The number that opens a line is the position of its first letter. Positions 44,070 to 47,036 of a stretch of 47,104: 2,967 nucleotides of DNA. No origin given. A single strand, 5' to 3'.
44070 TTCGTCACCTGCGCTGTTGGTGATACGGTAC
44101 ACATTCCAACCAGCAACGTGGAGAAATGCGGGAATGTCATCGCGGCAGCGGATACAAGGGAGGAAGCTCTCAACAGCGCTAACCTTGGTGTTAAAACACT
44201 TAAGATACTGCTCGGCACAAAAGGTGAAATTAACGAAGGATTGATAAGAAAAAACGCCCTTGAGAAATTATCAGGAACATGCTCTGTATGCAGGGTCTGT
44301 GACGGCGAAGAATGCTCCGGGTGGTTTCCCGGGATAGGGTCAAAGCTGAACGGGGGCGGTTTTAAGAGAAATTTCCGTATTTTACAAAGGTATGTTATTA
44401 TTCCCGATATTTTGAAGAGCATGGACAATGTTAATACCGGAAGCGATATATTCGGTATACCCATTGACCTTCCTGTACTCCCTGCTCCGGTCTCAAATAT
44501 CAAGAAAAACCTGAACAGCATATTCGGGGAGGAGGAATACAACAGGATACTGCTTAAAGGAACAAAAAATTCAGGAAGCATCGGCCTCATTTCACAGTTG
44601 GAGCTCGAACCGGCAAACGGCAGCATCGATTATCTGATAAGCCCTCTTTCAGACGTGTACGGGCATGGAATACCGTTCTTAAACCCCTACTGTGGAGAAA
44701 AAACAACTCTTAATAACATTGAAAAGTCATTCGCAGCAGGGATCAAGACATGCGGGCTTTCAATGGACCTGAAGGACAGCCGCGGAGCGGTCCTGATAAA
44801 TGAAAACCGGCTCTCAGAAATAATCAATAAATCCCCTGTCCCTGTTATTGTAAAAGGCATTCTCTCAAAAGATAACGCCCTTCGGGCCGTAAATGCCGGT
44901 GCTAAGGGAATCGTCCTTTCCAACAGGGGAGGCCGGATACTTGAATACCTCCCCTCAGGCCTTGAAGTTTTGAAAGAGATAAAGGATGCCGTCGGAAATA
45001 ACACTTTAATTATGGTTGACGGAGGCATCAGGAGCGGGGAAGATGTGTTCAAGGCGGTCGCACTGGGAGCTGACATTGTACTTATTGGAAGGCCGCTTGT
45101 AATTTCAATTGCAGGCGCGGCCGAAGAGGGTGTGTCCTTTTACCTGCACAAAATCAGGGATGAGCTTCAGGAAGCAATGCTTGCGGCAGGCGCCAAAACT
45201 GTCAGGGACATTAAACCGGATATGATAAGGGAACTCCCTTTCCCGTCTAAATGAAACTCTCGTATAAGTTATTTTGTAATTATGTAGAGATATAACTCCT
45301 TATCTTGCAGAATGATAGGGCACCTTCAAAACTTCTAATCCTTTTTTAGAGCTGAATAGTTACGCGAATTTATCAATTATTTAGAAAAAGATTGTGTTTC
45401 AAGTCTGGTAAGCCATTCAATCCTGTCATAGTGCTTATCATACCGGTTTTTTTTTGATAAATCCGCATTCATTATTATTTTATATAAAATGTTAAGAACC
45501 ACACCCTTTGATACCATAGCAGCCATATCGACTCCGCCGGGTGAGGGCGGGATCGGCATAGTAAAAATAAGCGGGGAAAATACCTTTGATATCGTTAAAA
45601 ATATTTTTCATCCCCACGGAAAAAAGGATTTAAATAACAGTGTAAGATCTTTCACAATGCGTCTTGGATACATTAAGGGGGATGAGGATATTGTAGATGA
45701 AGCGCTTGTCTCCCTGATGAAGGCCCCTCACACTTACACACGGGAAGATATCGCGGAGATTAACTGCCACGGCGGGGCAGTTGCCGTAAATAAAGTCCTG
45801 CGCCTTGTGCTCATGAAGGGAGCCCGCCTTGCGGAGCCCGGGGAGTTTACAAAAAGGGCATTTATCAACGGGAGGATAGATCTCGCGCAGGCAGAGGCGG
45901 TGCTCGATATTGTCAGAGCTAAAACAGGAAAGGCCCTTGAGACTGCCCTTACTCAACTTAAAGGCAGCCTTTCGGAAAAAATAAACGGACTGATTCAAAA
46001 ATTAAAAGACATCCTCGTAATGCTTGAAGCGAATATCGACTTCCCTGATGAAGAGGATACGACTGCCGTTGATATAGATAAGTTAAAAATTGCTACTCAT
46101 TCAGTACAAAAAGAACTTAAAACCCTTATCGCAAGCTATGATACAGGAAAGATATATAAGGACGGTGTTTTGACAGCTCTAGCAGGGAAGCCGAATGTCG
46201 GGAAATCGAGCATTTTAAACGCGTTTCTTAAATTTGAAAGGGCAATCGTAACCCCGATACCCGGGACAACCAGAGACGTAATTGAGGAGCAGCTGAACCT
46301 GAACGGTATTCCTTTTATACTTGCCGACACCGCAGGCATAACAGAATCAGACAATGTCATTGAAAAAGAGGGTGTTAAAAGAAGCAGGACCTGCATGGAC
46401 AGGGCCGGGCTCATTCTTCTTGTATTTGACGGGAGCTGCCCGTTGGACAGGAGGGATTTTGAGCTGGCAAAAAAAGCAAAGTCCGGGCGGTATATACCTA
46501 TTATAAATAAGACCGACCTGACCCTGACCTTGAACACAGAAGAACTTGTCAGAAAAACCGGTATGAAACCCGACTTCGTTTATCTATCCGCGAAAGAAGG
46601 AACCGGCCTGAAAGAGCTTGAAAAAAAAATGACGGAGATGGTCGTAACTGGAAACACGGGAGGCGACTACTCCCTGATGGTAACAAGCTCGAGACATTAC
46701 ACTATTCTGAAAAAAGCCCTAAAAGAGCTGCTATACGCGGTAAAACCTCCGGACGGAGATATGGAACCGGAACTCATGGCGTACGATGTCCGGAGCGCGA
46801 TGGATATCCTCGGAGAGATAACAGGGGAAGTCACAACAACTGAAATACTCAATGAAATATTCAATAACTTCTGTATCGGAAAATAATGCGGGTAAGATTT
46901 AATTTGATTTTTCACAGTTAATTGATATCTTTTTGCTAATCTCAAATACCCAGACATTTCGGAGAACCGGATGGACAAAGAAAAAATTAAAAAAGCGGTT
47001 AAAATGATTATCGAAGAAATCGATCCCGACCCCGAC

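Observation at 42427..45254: ATP-grasp ligase fused to a Cys-motif FMN barrel whose catalytic His is replaced, paired with a hotdog thioesterase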

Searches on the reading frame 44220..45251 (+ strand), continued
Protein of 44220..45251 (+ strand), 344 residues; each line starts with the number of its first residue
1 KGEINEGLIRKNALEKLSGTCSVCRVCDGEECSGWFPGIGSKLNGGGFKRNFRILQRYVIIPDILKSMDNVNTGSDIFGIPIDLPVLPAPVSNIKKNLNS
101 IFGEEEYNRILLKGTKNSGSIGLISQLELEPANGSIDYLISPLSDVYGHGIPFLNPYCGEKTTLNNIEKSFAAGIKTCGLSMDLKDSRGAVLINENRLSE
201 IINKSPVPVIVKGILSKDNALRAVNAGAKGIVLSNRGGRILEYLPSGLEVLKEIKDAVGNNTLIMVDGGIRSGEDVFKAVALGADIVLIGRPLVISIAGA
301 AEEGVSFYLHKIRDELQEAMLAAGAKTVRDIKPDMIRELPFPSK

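Call 53: find_encoding_contigs(protein=P0299, flank=6000, max_places=3)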
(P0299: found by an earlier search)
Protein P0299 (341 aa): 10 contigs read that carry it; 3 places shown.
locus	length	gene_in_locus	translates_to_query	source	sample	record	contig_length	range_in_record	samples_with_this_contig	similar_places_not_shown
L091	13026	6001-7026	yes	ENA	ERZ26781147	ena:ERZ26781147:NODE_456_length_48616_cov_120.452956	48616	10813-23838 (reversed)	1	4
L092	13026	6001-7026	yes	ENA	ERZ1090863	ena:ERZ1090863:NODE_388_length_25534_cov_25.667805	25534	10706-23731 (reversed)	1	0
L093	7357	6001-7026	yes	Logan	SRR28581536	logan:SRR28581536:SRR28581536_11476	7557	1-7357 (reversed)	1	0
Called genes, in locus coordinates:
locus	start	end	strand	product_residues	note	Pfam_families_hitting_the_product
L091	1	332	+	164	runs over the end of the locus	-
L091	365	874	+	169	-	-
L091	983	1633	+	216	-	PF01613:Flavin_Reduct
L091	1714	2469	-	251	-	PF00106:adh_short, PF08659:KR (weak), PF13561:adh_short_C2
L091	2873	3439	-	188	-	-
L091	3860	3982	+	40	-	-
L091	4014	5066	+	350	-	PF00135:COesterase, PF20434:BD-FAE, PF07859:Abhydrolase_3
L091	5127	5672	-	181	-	PF03466:LysR_substrate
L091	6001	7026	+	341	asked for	PF01070:FMN_dh, PF00478:IMPDH (faint), PF01645:Glu_synthase (weak)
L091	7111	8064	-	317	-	PF00849:PseudoU_synth_2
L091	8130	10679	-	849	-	PF06733:DEAD_2, PF13307:Helicase_C_2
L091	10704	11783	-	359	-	-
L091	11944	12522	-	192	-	PF03167:UDG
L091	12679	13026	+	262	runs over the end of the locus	PF12146:Hydrolase_4 (weak), PF00561:Abhydrolase_1, PF12697:Abhydrolase_6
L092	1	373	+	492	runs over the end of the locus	PF00817:IMS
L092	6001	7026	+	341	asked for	PF01070:FMN_dh, PF00478:IMPDH (faint), PF01645:Glu_synthase (weak)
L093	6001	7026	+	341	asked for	PF01070:FMN_dh, PF00478:IMPDH (faint), PF01645:Glu_synthase (weak)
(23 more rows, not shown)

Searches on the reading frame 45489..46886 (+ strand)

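Call 3: search_protein_families(library=pfam, proteins=[window:45489-46886:+], max_evalue=0.01)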
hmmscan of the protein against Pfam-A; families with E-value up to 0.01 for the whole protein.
window:45489-46886:+ (465 aa): 6 families
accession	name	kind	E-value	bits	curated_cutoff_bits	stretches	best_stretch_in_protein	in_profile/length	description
PF12631.12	MnmE_helical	-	1.6e-54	185.7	40.1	1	132-462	1-211/211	MnmE helical domain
PF10396.14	TrmE_N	-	1.2e-40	138.9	29.8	1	9-129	1-117/117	GTP-binding protein TrmE N-terminus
PF01926.29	MMR_HSR1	-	3.6e-23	82.3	21.9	1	230-340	3-112/113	50S ribosome-binding GTPase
PF02421.24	FeoB_N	-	6.7e-09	35.9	27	1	229-380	3-155/156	Ferrous iron transport protein B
PF03193.22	RsgA_GTPase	-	9.7e-05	22.7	30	0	223-252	103-132/174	RsgA GTPase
PF16897.10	MMR_HSR1_Xtn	-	0.0052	17.2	35.2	0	335-383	58-102/106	C-terminal region of MMR_HSR1 domain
